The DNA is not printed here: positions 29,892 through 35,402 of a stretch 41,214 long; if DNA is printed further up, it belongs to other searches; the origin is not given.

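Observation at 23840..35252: Tightly coupled cassette: orphan 1736-aa giant protein, 50-aa lipoprotein, secreted 1685-aa Cys-rich giant protein, then holA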

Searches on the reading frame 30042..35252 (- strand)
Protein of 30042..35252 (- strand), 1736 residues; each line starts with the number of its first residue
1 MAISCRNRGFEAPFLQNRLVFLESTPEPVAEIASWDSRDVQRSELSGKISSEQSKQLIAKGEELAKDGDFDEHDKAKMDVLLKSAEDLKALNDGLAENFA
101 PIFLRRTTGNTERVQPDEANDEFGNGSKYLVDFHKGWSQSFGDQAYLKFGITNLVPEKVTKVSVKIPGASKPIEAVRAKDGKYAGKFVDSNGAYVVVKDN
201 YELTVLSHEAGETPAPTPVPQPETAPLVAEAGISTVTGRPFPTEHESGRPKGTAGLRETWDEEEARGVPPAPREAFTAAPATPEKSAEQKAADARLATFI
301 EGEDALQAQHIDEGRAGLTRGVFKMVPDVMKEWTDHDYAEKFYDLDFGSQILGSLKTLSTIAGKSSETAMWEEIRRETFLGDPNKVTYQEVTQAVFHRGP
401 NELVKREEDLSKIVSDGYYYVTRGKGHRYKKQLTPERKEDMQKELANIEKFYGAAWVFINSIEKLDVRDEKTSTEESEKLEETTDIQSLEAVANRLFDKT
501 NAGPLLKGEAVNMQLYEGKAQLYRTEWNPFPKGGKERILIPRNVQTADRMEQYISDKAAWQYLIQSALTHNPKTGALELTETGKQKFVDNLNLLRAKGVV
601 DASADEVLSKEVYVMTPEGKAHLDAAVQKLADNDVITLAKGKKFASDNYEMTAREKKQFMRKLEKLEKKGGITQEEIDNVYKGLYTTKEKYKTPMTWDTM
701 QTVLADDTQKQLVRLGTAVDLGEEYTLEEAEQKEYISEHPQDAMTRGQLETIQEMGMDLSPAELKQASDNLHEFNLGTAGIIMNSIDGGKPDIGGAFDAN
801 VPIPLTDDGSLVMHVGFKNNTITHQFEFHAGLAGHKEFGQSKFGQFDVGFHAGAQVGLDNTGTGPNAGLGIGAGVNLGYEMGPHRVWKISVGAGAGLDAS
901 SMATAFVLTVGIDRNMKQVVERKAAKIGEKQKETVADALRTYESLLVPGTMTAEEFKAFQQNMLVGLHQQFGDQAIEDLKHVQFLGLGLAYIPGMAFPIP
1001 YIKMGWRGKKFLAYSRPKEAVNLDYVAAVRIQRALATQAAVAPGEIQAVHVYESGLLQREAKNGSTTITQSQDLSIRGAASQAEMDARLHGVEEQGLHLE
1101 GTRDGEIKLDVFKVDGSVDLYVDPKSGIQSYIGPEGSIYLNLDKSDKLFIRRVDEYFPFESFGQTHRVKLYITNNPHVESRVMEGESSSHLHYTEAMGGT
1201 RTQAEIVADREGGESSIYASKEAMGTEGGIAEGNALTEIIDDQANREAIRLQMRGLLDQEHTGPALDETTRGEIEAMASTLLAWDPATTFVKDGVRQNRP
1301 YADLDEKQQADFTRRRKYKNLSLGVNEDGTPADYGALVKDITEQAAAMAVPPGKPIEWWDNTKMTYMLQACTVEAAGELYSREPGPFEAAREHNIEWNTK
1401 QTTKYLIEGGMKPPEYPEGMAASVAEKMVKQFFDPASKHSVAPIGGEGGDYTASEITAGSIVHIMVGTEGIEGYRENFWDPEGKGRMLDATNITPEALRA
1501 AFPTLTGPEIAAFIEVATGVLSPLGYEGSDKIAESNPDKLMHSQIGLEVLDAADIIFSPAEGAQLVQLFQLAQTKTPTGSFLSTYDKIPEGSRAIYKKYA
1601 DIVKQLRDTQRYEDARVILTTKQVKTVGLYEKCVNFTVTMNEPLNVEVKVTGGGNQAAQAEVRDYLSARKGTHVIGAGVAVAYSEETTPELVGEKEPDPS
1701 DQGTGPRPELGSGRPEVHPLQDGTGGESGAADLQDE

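Call 7: search_protein_families(library=pfam, proteins=[window:30042-35252:-], max_evalue=1)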
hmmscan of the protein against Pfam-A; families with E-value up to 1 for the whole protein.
window:30042-35252:- (1736 aa): 1 family
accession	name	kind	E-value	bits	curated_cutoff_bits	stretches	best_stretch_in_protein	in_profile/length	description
PF23394.1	DUF7102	-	0.19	12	27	1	1537-1657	44-159/176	Domain of unknown function (DUF7102)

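Call 8: search_protein_families(library=ncbifam, proteins=[window:30042-35252:-], max_evalue=1)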
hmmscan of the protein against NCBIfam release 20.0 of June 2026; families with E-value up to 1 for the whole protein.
window:30042-35252:- (1736 aa): 2 families
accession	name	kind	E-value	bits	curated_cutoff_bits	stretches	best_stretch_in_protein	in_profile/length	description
NF003385.0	PRK04527.1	equivalog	0.031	12.9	603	1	902-966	30-93/401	argininosuccinate synthase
NF041220.1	BagH_FevF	exception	0.074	12.2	630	0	648-690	8-52/305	bagremycin/ferroverdin biosynthesis o-aminophenol oxidase BagH/FevF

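Call 15: find_homologous_proteins(query=window:30042-35252:-)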
Query window:30042-35252:- (1736 aa): 1 proteins with E <= 0.001 among 8000 candidates.
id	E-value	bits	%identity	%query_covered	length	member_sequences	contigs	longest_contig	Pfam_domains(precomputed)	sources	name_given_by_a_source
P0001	0.0e+0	3935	100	100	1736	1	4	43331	-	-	-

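Call 24: search_solved_structures(query=window:30042-35252:-, max_evalue=1)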
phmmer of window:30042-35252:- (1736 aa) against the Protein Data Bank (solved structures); distinct sequences matched with E-value up to 1: 0.

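Call 26: search_protein_families(library=phrogs, proteins=[window:30042-35252:-], max_evalue=0.1)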
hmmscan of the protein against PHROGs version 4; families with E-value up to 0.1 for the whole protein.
window:30042-35252:- (1736 aa): 0 families

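Call 33: find_homologous_proteins(query=A2, max_evalue=0.001)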
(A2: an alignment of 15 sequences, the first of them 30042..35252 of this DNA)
Query A2 (15 sequences) (1736 aa, profile of the alignment): 2 proteins with E <= 0.001 among 8000 candidates.
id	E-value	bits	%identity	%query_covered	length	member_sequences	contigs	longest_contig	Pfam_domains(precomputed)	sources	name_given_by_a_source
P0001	0.0e+0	1492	100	100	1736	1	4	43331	-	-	-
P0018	0.0e+0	1149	20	30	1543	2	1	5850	-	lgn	-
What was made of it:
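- Tried and rejected: The word-indexed homologue search found only A itself, and a profile search added one more protein (calls 15, 33).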

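Call 34: search_solved_structures(query=A2, max_evalue=1, show_alignments=2)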
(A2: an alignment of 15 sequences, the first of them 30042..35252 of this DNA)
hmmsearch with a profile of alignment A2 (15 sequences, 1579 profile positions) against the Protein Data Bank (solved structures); distinct sequences matched with E-value up to 1: 3.
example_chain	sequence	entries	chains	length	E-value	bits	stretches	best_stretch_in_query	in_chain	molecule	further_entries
1br0_A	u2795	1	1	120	0.048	14.3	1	39-132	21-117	PROTEIN (SYNTAXIN 1-A)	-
1ez3_A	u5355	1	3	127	0.058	14.1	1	38-132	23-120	SYNTAXIN-1A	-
9e5c_6u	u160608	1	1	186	0.68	10.5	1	311-378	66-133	Centrin, putative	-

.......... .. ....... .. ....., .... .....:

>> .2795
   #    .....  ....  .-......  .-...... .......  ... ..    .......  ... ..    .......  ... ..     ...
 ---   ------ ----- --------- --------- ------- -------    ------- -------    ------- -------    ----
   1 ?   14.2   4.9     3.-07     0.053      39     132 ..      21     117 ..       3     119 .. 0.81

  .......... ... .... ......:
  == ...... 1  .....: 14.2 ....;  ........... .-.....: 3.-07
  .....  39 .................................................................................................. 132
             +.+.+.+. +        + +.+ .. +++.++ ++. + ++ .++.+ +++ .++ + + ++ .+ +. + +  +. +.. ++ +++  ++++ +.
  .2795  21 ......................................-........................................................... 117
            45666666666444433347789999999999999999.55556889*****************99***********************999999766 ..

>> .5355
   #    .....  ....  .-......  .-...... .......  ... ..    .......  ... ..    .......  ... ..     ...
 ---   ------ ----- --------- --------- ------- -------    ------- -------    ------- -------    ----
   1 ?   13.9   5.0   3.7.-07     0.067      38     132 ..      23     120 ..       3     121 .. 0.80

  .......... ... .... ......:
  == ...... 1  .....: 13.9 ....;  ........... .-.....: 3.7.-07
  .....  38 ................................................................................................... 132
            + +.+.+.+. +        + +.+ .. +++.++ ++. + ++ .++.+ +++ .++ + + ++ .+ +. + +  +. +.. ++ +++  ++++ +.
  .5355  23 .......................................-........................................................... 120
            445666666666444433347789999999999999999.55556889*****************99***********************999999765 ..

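Call 36: search_protein_families(library=pfam, alignment_id=A2, max_evalue=0.01)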
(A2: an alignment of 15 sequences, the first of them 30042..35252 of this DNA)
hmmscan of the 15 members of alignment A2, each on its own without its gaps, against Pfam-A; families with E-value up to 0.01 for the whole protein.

A. member 1, window:30042-35252:- (1736 aa): 0 families

B. families by the number of members that match (of 15 scanned): 0 families
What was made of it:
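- On Inverse autotransporter (intimin/invasin): No Pfam match (calls 7, 36).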

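Call 97: search_protein_families(library=padloc, proteins=[window:30042-35252:-], max_evalue=0.01)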
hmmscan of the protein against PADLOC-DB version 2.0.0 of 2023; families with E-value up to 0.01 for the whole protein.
window:30042-35252:- (1736 aa): 0 families
